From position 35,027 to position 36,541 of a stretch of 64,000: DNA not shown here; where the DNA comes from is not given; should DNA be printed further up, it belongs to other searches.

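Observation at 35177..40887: Carrier-protein / AMP-ligase / PLP-decarboxylase / CelD-like acyltransferase / two-hydrolase module joined to the XrtA locus, with no assigned chemistry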

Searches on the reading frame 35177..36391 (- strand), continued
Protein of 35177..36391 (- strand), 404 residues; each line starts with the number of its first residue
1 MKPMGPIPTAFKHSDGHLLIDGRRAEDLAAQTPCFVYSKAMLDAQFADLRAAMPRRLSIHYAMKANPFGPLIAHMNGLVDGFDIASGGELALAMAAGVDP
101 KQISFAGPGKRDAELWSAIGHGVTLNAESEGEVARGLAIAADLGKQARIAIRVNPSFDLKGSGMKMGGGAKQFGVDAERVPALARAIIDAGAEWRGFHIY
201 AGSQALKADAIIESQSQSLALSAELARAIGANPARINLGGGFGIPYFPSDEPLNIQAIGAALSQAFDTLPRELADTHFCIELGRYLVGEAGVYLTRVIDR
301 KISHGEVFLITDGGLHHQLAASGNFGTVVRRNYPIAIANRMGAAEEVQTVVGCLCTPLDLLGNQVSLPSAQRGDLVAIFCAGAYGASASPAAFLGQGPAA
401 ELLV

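Call 32: find_related_loci(query=A1, collection=genome_contigs, flank=10000)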
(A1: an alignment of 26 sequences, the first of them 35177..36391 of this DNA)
Query A1 (404 aa) in genome_contigs; peptide patterns used: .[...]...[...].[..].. (x = any residue, [..] = any of these).
600 stretches matched a pattern (row limit reached: there are more); 600 encode a relative of the query (tblastn E <= 1e-3); the best 80 are kept; 80 distinct loci.
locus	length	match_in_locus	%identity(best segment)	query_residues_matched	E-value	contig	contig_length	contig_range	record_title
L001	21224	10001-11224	72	1-404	0e+0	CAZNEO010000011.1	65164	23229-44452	MAG TPA_asm: uncultured Sphingorhabdus sp. isolate binchicken_co214_107 genome assembly, contig: NODE_275_length_65164_c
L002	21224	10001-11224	70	1-404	8e-178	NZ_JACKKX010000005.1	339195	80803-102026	MAG: Novosphingobium sp. isolate HK-STAS-PROT-76 HK-STAS-PROT-76_5, whole genome shotgun sequence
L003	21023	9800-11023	68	1-404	2e-169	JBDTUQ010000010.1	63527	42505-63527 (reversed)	MAG: Novosphingobium sp. isolate cluster3_bin.48 NODE_1001_length_63527_cov_10.630814, whole genome shotgun sequence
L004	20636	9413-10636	68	1-404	4e-169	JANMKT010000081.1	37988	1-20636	MAG: Novosphingobium sp. isolate OTE_64_metabat_111 OTE_64_k141_1177253, whole genome shotgun sequence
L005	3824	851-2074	67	1-404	2e-174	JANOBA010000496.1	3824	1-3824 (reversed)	MAG: Novosphingobium sp. isolate VAR_18_metabat_247 VAR_18_k141_3389779, whole genome shotgun sequence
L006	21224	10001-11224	68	1-404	5e-167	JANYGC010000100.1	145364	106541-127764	MAG: Sphingomonadaceae bacterium isolate 340R_metabinner_27_sub 340R_k141_92244, whole genome shotgun sequence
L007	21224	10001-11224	63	1-404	1e-163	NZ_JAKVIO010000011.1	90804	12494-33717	Sphingomonas sp. LaA6.9 NODE_11_length_90804_cov_299.615153, whole genome shotgun sequence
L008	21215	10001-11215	64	1-403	4e-163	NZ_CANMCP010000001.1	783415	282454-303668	Uncultured Croceicoccus sp. isolate 2B3-2-3Z.fasta NODE_1, whole genome shotgun sequence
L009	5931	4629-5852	65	1-404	2e-163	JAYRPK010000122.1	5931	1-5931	MAG: Novosphingobium sp. isolate XM1_ASGE1bin.3 k141_88901, whole genome shotgun sequence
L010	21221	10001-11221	64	1-404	6e-161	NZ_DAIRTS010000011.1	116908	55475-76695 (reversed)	MAG: Novosphingobium sp. isolate CTOTU10771 NODE_40_length_116908_cov_33.317929, whole genome shotgun sequence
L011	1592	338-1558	63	1-404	3e-174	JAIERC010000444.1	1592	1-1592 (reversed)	MAG: Sphingomonas sp. isolate co.spades.METABAT.1kb_062 c_000000224413, whole genome shotgun sequence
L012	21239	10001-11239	61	1-404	1e-158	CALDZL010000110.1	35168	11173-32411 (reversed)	MAG: uncultured Sphingorhabdus sp. isolate H1_Bin_MAXBIN__028_sub_1 genome assembly, contig: c_000000259187, whole genom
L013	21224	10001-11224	65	1-404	4e-158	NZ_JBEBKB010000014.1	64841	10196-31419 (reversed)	MAG: Novosphingobium sp. isolate TF_13 NODE_183_length_64841_cov_7.268713, whole genome shotgun sequence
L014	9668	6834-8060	64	1-404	5e-158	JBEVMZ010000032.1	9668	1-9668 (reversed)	MAG: Sphingobium sp. isolate T4R4BO.56.metabat2 T4R4BO.56.metabat2_k133_5372511, whole genome shotgun sequence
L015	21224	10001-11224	66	1-404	8e-158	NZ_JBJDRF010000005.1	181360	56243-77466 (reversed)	Novosphingobium sp. ZW T3_23 ZW_T3_23_contig_005, whole genome shotgun sequence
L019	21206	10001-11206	61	2-404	3e-155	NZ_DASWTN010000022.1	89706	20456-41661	MAG: Allosphingosinicella sp. isolate SMAG_U3576 k141_132267, whole genome shotgun sequence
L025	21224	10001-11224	72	1-404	2e-178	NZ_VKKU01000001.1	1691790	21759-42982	Sphingorhabdus contaminans strain KCTC32445 NODE_1_length_1691790_cov_141.238532, whole genome shotgun sequence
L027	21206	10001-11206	61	1-403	4e-151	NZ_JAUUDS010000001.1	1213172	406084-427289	Sphingomonas aurea strain KR1UV-12 NODE_1_length_1213172_cov_50.999997, whole genome shotgun sequence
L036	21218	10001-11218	59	1-404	1e-142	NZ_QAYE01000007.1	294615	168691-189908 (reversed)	Sphingomonas faeni strain MA-olki Ga0191658_107, whole genome shotgun sequence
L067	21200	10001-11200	54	9-404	1e-132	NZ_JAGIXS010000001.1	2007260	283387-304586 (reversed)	Pelomonas sp. V22 contig01, whole genome shotgun sequence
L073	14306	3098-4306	52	8-404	3e-131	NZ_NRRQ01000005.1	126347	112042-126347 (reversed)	Chromatium okenii strain DSM 169 scaffold0005, whole genome shotgun sequence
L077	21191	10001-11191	52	11-404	4e-130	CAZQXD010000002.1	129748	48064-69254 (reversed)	MAG TPA_asm: uncultured Candidatus Competibacteraceae bacterium isolate SRP334346_co1_74 genome assembly, contig: NODE_1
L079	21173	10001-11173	54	16-404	5e-130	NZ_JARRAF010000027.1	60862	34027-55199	Parachitinimonas caeni strain DQS-5 NODE_27_length_60862_cov_88.231196, whole genome shotgun sequence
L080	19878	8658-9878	53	2-404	1e-129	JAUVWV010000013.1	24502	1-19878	MAG: Thauera sp. isolate CSMAG_1199 CSMAG_1199_k127_7407032_length_24502_cov_11.0000, whole genome shotgun sequence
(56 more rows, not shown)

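Call 56: search_protein_families(library=pfam, proteins=[L019:7221-8201:+, L027:7137-8135:+, L027:11351-12652:+, L027:12663-14270:-, L027:15265-16125:-, L019:11217-11975:-, L019:11972-12877:-, L008:6997-8070:+, L008:11329-12039:+, L027:4758-7052:-], max_evalue=0.001)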
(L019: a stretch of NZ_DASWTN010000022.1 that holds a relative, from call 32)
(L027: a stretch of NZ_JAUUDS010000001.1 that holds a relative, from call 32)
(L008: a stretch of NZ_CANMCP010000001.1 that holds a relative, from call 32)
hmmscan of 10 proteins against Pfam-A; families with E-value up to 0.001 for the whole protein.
L019:7221-8201:+ (326 aa): 9 families
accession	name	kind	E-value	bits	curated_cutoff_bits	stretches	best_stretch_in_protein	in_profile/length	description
PF07992.20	Pyr_redox_2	-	8.6e-50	170.2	26.1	1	8-299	2-291/291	Pyridine nucleotide-disulphide oxidoreductase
PF13738.12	Pyr_redox_3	-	3.9e-17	62.9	30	1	84-282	103-305/305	Pyridine nucleotide-disulphide oxidoreductase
PF00070.33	Pyr_redox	-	5e-16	59.4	22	1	149-214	1-71/82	Pyridine nucleotide-disulphide oxidoreductase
PF00890.30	FAD_binding_2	-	1e-05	25.4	20.4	0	10-44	3-38/414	FAD binding domain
PF01266.30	DAO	-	2.7e-05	24.3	27.9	0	10-36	3-29/353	FAD dependent oxidoreductase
PF03486.20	HI0933_like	-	7.1e-05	22.8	50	0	8-36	2-30/244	HI0933-like protein Rossmann domain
PF13450.12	NAD_binding_8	-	7.4e-05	23.4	21.9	0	11-51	1-41/68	NAD(P)-binding Rossmann-like domain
PF01134.28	GIDA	-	9.8e-05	22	22.1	0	10-33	3-26/391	Glucose inhibited division protein A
PF12831.13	FAD_oxidored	-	0.00018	21.4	27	0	10-64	3-61/416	FAD dependent oxidoreductase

L027:7137-8135:+ (332 aa): 9 families
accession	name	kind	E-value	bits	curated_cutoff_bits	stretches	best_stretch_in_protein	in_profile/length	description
PF07992.20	Pyr_redox_2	-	1.3e-50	173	26.1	1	17-308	2-291/291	Pyridine nucleotide-disulphide oxidoreductase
PF13738.12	Pyr_redox_3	-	8.1e-17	61.8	30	1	94-291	104-305/305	Pyridine nucleotide-disulphide oxidoreductase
PF00070.33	Pyr_redox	-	9.5e-17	61.7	22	1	158-222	1-70/82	Pyridine nucleotide-disulphide oxidoreductase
PF13450.12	NAD_binding_8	-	1.3e-05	25.8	21.9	0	20-60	1-41/68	NAD(P)-binding Rossmann-like domain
PF01266.30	DAO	-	6.7e-05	23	27.9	0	19-50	3-35/353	FAD dependent oxidoreductase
PF00890.30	FAD_binding_2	-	0.00016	21.5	20.4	1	19-53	3-38/414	FAD binding domain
PF12831.13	FAD_oxidored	-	0.00052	19.9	27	0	19-62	3-50/416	FAD dependent oxidoreductase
PF01488.26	Shikimate_DH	-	0.00062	20.3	24.3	0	155-199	11-55/138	Shikimate / quinate 5-dehydrogenase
PF03486.20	HI0933_like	-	0.00065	19.6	50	0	17-45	2-30/244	HI0933-like protein Rossmann domain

L027:11351-12652:+ (433 aa): 0 families

L027:12663-14270:- (535 aa): 2 families
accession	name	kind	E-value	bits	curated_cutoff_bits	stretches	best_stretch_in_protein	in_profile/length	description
PF02784.22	Orn_Arg_deC_N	-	4.7e-32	111.7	23.4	1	173-399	11-247/247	Pyridoxal-dependent decarboxylase, pyridoxal binding domain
PF00278.28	Orn_DAP_Arg_deC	-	3.3e-06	27.7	23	1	405-482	11-89/95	Pyridoxal-dependent decarboxylase, C-terminal sheet domain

L027:15265-16125:- (286 aa): 5 families
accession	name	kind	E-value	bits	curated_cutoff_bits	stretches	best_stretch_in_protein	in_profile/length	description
PF12146.15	Hydrolase_4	-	4.6e-10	39.7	27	1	112-201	18-110/239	Serine aminopeptidase, S33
PF02129.25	Peptidase_S15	-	1e-09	38.9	23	1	91-205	15-133/262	X-Pro dipeptidyl-peptidase (S15 family)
PF20408.4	Abhydrolase_11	-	9.9e-05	22.6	27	1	98-261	5-168/193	Alpha/beta hydrolase domain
PF00326.27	Peptidase_S9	-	0.00032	20.7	22.6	0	218-261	148-190/213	Prolyl oligopeptidase family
PF00561.26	Abhydrolase_1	-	0.00041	20.5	25.8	0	115-206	17-110/245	alpha/beta hydrolase fold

L019:11217-11975:- (252 aa): 1 family
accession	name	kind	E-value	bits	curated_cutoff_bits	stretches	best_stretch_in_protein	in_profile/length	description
PF01416.25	PseudoU_synth_1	-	8.1e-38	129.7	23.3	2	144-246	1-108/108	tRNA pseudouridine synthase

L019:11972-12877:- (301 aa): 2 families
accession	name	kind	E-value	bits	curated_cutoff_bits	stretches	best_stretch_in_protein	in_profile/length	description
PF00551.24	Formyl_trans_N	-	5.7e-42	143.9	26.1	1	1-178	1-180/181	Formyl transferase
PF02911.23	Formyl_trans_C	-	8e-21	74.5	21.1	1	200-292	1-99/100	Formyl transferase, C-terminal domain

L008:6997-8070:+ (358 aa): 12 families
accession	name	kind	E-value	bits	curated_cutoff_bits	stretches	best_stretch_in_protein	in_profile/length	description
PF07992.20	Pyr_redox_2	-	2.3e-53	181.9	26.1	1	41-332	2-291/291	Pyridine nucleotide-disulphide oxidoreductase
PF00070.33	Pyr_redox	-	8.2e-21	74.8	22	1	183-258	1-81/82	Pyridine nucleotide-disulphide oxidoreductase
PF13738.12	Pyr_redox_3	-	9.1e-20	71.5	30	1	129-315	114-305/305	Pyridine nucleotide-disulphide oxidoreductase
PF00890.30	FAD_binding_2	-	1.6e-08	34.6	20.4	1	42-77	2-38/414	FAD binding domain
PF01266.30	DAO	-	2e-07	31.3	27.9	0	43-69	3-29/353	FAD dependent oxidoreductase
PF03486.20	HI0933_like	-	6.3e-07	29.5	50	0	41-70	2-31/244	HI0933-like protein Rossmann domain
PF12831.13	FAD_oxidored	-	2.1e-06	27.8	27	1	43-97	3-61/416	FAD dependent oxidoreductase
PF01134.28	GIDA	-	1.8e-05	24.5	22.1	0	43-66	3-26/391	Glucose inhibited division protein A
PF13241.12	NAD_binding_7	-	3.6e-05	24.7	22.1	0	180-220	6-46/104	Putative NAD(P)-binding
PF13450.12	NAD_binding_8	-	3.7e-05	24.4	21.9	1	44-81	1-39/68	NAD(P)-binding Rossmann-like domain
PF01494.25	FAD_binding_3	-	0.00053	19.7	22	0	40-69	2-31/349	FAD binding domain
PF01946.23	Thi4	-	0.00088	19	26.2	0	33-75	11-55/235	Thi4 family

L008:11329-12039:+ (236 aa): 1 family
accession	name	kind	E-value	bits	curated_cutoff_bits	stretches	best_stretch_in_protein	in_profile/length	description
PF13401.12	AAA_22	-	7.9e-05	23.4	27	1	62-162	33-124/130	AAA domain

L027:4758-7052:- (764 aa): 2 families
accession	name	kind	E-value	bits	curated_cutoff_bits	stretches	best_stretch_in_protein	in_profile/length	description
PF00384.28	Molybdopterin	-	1.2e-18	67.7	24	1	115-418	1-230/353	Molybdopterin oxidoreductase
PF01568.27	Molydop_binding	-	2.9e-07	30.9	26.8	1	651-730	1-74/110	Molydopterin dinucleotide binding domain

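Call 87: search_protein_families(library=ncbifam, proteins=[L019:8544-9998:+, L019:9995-11227:+, L027:8505-10004:+, L027:10001-11212:+, L077:8328-9968:+, L077:9965-11194:+, L079:8364-9968:+, L079:9965-11176:+, L001:10001-11224:+, L073:3074-4309:+], max_evalue=1e-100)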
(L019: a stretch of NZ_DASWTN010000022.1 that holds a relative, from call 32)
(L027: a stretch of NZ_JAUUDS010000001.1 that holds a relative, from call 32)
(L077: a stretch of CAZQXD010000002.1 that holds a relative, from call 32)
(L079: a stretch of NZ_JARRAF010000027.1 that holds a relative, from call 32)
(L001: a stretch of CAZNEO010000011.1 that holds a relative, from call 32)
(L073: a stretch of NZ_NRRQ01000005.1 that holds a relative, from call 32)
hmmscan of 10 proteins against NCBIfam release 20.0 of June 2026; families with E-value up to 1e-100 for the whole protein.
L019:8544-9998:+ (484 aa): 1 family
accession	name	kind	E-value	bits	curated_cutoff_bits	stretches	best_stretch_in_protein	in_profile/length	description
TIGR03098.1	ligase_PEP_1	hypoth_equivalog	5e-180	599.4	592.35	1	11-480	5-516/517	acyl-CoA ligase (AMP-forming), exosortase A system-associated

L019:9995-11227:+ (410 aa): 1 family
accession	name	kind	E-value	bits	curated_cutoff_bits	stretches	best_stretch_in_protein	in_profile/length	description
TIGR03099.1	dCO2ase_PEP1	hypoth_equivalog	1.3e-169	564.6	478.45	1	14-404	3-398/398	pyridoxal-dependent decarboxylase, exosortase A system-associated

L027:8505-10004:+ (499 aa): 1 family
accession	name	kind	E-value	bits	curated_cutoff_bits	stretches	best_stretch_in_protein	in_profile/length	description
TIGR03098.1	ligase_PEP_1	hypoth_equivalog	1.2e-182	608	592.35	1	12-496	6-517/517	acyl-CoA ligase (AMP-forming), exosortase A system-associated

L027:10001-11212:+ (403 aa): 1 family
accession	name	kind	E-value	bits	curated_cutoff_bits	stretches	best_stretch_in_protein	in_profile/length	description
TIGR03099.1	dCO2ase_PEP1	hypoth_equivalog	1.7e-155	518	478.45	1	29-402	22-397/398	pyridoxal-dependent decarboxylase, exosortase A system-associated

L077:8328-9968:+ (546 aa): 1 family
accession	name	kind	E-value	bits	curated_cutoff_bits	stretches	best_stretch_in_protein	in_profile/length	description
TIGR03098.1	ligase_PEP_1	hypoth_equivalog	1.5e-244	812.2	592.35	1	22-534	1-515/517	acyl-CoA ligase (AMP-forming), exosortase A system-associated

L077:9965-11194:+ (409 aa): 1 family
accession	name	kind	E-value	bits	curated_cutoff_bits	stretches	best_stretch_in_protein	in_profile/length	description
TIGR03099.1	dCO2ase_PEP1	hypoth_equivalog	1.2e-189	630.5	478.45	1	13-409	1-398/398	pyridoxal-dependent decarboxylase, exosortase A system-associated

L079:8364-9968:+ (534 aa): 1 family
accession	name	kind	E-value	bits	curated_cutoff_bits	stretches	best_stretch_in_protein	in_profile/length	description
TIGR03098.1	ligase_PEP_1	hypoth_equivalog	1.2e-231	769.7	592.35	1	8-524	1-516/517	acyl-CoA ligase (AMP-forming), exosortase A system-associated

L079:9965-11176:+ (403 aa): 1 family
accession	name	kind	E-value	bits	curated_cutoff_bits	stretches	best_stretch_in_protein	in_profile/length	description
TIGR03099.1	dCO2ase_PEP1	hypoth_equivalog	8.9e-178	591.4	478.45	1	13-403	6-398/398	pyridoxal-dependent decarboxylase, exosortase A system-associated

L001:10001-11224:+ (408 aa): 1 family
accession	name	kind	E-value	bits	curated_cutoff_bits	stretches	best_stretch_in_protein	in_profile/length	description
TIGR03099.1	dCO2ase_PEP1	hypoth_equivalog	4.1e-171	569.4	478.45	1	12-408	2-398/398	pyridoxal-dependent decarboxylase, exosortase A system-associated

L073:3074-4309:+ (411 aa): 1 family
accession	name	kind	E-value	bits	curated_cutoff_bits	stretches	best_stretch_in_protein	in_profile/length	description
TIGR03099.1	dCO2ase_PEP1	hypoth_equivalog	1.2e-179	597.6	478.45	1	16-411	4-398/398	pyridoxal-dependent decarboxylase, exosortase A system-associated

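Call 89: search_protein_families(library=ncbifam, proteins=[L067:6159-7610:-, L067:7022-7942:-, L080:4097-5002:-, L080:4990-5928:-, L036:6540-7334:-, L036:7304-8209:-, L025:4564-5430:-, L025:5370-6227:-], max_evalue=0.001)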
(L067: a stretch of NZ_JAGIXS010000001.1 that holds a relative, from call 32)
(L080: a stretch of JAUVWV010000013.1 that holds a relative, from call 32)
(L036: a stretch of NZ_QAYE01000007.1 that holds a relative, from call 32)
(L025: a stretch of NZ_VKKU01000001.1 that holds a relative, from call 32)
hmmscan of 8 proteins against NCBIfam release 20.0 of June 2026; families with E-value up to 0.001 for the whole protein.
L067:6159-7610:- (484 aa): 4 families
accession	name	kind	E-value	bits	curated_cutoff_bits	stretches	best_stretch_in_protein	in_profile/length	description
TIGR03100.1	hydr1_PEP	hypoth_equivalog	2.5e-86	289.4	168.45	1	199-478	2-273/274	hydrolase 1, exosortase A system-associated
TIGR03101.1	hydr2_PEP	hypoth_equivalog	6.2e-09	35.8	202.75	1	242-335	42-134/266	hydrolase 2, exosortase A system-associated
NF058544.1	IVPilMotSglTMyx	equivalog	1e-07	32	300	1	248-345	55-149/210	type IV pili motility protein SglT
NF047920.1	lactonase_UilS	equivalog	0.00024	20.9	400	1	249-314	45-113/285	UilS family quorum-quenching N-acyl-homoserine lactonase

L067:7022-7942:- (307 aa): 2 families
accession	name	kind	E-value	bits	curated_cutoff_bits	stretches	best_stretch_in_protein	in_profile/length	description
TIGR03101.1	hydr2_PEP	hypoth_equivalog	2.2e-78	263.4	202.75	1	37-302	2-265/266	hydrolase 2, exosortase A system-associated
TIGR03100.1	hydr1_PEP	hypoth_equivalog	2e-08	33.9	168.45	1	78-161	44-126/274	hydrolase 1, exosortase A system-associated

L080:4097-5002:- (302 aa): 4 families
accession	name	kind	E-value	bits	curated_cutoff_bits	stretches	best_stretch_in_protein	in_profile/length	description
TIGR03100.1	hydr1_PEP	hypoth_equivalog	5.4e-93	311.2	168.45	1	9-285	2-273/274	hydrolase 1, exosortase A system-associated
TIGR03101.1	hydr2_PEP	hypoth_equivalog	1.1e-08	34.9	202.75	1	51-142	42-134/266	hydrolase 2, exosortase A system-associated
NF058544.1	IVPilMotSglTMyx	equivalog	3e-05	23.9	300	1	57-140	55-137/210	type IV pili motility protein SglT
NF041096.1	esterase_EstD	equivalog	0.00063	18.9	600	1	20-145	146-278/421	esterase EstD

L080:4990-5928:- (313 aa): 1 family
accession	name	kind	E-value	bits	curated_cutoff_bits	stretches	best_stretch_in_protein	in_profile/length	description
TIGR03101.1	hydr2_PEP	hypoth_equivalog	4.8e-76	255.8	202.75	1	47-304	2-261/266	hydrolase 2, exosortase A system-associated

L036:6540-7334:- (265 aa): 1 family
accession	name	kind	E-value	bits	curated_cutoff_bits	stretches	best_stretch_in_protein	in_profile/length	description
TIGR03100.1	hydr1_PEP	hypoth_equivalog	2.2e-62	210.8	168.45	1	10-261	3-271/274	hydrolase 1, exosortase A system-associated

L036:7304-8209:- (302 aa): 1 family
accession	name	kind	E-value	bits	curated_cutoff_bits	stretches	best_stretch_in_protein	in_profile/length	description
TIGR03101.1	hydr2_PEP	hypoth_equivalog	6.2e-07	29.2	202.75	1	106-192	28-118/266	hydrolase 2, exosortase A system-associated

L025:4564-5430:- (289 aa): 2 families
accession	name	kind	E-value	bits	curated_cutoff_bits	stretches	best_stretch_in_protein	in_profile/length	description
TIGR03100.1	hydr1_PEP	hypoth_equivalog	1.8e-63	214.4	168.45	1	19-287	2-273/274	hydrolase 1, exosortase A system-associated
NF058544.1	IVPilMotSglTMyx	equivalog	3.5e-07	30.2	300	1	63-150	54-141/210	type IV pili motility protein SglT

L025:5370-6227:- (286 aa): 1 family
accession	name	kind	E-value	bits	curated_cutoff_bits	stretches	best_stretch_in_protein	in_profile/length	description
TIGR03101.1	hydr2_PEP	hypoth_equivalog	3.1e-18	66.2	202.75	1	72-283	11-231/266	hydrolase 2, exosortase A system-associated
